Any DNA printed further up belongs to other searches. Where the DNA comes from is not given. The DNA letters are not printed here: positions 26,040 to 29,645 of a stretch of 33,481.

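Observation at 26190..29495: Membrane-anchored RCC1 + NHL-like double propeller encoded inside an ABC transporter operon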

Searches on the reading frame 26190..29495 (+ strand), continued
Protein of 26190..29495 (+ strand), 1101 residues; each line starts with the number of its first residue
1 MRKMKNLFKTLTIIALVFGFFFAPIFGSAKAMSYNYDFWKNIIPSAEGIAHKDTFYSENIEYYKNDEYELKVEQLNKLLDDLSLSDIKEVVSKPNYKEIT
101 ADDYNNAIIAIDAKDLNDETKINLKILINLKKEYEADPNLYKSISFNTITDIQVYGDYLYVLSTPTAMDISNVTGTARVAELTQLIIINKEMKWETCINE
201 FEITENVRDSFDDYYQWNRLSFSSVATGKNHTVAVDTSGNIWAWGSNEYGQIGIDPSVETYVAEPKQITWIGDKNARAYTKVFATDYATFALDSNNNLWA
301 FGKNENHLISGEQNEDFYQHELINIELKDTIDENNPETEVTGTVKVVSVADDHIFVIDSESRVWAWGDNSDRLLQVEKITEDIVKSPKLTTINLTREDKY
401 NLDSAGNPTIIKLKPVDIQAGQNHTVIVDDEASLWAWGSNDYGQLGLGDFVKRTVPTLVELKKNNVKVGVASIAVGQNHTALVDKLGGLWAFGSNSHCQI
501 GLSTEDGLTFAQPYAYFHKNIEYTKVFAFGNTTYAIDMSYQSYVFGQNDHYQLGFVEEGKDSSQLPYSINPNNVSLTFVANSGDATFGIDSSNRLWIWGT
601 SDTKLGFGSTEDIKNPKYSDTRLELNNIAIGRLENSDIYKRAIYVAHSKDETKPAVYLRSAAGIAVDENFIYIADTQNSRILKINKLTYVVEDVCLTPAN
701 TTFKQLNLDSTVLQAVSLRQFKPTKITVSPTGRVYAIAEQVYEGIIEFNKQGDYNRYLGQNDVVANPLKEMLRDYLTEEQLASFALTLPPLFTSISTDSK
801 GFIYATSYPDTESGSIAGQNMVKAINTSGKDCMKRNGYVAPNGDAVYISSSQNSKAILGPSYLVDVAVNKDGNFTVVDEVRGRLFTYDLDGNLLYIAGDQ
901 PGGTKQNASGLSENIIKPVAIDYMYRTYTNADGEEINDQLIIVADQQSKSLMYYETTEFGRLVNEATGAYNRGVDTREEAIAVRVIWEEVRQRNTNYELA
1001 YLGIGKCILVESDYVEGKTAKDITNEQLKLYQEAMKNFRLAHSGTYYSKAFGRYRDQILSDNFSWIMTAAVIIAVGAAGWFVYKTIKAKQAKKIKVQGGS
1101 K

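Call 38: fold_search(model_id=the predicted structure, library=pdb)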
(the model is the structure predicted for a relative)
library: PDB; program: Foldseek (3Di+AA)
matches with E <= 10: 1008; with E <= 0.001: 432
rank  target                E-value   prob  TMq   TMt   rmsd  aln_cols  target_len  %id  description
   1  6xzm_A                1.4e-25  1.00  0.29  0.83   4.2       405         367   21  Arabidopsis UV-B photoreceptor UVR8 mutant D96N D107N W285A (released 2021-01-13)
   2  4d9s_A                3.1e-25  1.00  0.29  0.80   4.1       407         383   20  Crystal structure of Arabidopsis thaliana UVR8 (UV Resistance locus 8) (released 2012-04-04)
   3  6dd7_A                1.1e-24  1.00  0.30  0.84   4.2       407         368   21  Crystal structure of plant UVB photoreceptor UVR8 from in situ serial Laue diffraction (released 2018-07-18)
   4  4dnw_A                1.2e-24  1.00  0.30  0.84   4.1       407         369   21  Crystal structure of UVB-resistance protein UVR8 (released 2012-03-07)
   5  4nc4_A                1.2e-24  1.00  0.30  0.84   4.1       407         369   21  Crystal structure of photoreceptor AtUVR8 mutant W285F and light-induced structural changes at 120K (released 2016-10-26)
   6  4dnv_B                1.5e-24  1.00  0.30  0.84   4.1       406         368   22  Crystal structure of the W285F mutant of UVB-resistance protein UVR8 (released 2012-03-07)
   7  6xzl                  1.7e-24  1.00  0.29  0.82   4.3       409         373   21  Arabidopsis UV-B photoreceptor UVR8 mutant D96N D107N (released 2021-01-13)
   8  8gqe_B                2.5e-24  1.00  0.30  0.81   4.1       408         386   21  Crystal structure of the W285A mutant of UVR8 in complex with RUP2 (released 2022-09-14)
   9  7vgg_B                2.5e-24  1.00  0.30  0.83   4.0       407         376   21  Cryo-EM structure of Ultraviolet-B activated UVR8 in complex with COP1 (released 2022-05-04)
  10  4dnv_A                2.7e-24  1.00  0.30  0.83   4.5       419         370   20  Crystal structure of the W285F mutant of UVB-resistance protein UVR8 (released 2012-03-07)
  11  4dnu                  2.9e-24  1.00  0.30  0.84   4.1       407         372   21  Crystal structure of the W285A mutant of UVB-resistance protein UVR8 (released 2012-03-07)
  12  4dnw_B                4.2e-24  1.00  0.30  0.83   3.9       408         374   20  Crystal structure of UVB-resistance protein UVR8 (released 2012-03-07)
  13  4d9s_B                1.0e-23  1.00  0.30  0.81   4.7       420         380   20  Crystal structure of Arabidopsis thaliana UVR8 (UV Resistance locus 8) (released 2012-04-04)
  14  6xzn_A                1.2e-23  1.00  0.29  0.83   5.0       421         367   21  Arabidopsis UV-B photoreceptor UVR8 mutant G101S W285A (released 2021-01-13)
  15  6xzn_B                1.7e-22  1.00  0.29  0.83   4.4       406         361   21  Arabidopsis UV-B photoreceptor UVR8 mutant G101S W285A (released 2021-01-13)
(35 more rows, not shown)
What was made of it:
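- On RCC1-like domain: TMt 0.83-0.84 to UVR8 over about 405 columns (call 38).
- Checked: It superposes on UVR8, RCC1 and HERC2 RLD with target-normalised TM up to 0.84 and E 1e-25 (call 38).
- UVR8 match TM 0.83-0.84 (call 38).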

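Call 49: find_encoding_contigs(protein=P0002, flank=10000, max_places=2)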
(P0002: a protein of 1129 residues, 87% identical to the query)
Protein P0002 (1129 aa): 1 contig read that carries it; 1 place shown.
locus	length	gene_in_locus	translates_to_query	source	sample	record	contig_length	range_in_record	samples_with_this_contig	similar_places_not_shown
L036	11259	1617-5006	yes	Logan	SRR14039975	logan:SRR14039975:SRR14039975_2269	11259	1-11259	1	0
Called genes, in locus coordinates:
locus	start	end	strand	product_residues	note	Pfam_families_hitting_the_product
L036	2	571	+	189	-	?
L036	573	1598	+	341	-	PF00528:BPD_transp_1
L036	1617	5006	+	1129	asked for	PF25384:Alsin_RLD (weak), PF25390:WD40_RLD, PF00415:RCC1 (weak), PF01436:NHL (faint), PF13540:RCC1_2, PF00415:RCC1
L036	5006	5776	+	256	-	PF04893:Yip1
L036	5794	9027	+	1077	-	PF18952:DUF5696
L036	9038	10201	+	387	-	PF00528:BPD_transp_1 (weak)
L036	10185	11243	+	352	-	PF00528:BPD_transp_1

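Call 50: find_encoding_contigs(protein=P0003, flank=10000, max_places=1)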
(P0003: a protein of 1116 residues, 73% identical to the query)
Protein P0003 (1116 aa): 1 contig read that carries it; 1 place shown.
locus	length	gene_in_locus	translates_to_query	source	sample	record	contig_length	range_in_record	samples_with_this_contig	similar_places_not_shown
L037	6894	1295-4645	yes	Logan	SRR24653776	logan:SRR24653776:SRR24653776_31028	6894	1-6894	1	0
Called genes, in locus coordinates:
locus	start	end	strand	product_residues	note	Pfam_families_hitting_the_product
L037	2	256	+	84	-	?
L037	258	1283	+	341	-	PF00528:BPD_transp_1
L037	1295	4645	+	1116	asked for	PF25384:Alsin_RLD (faint), PF25390:WD40_RLD, PF01436:NHL (faint), PF13540:RCC1_2, PF25390:WD40_RLD, PF00415:RCC1, PF13540:RCC1_2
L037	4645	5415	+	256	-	PF04893:Yip1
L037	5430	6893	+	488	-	?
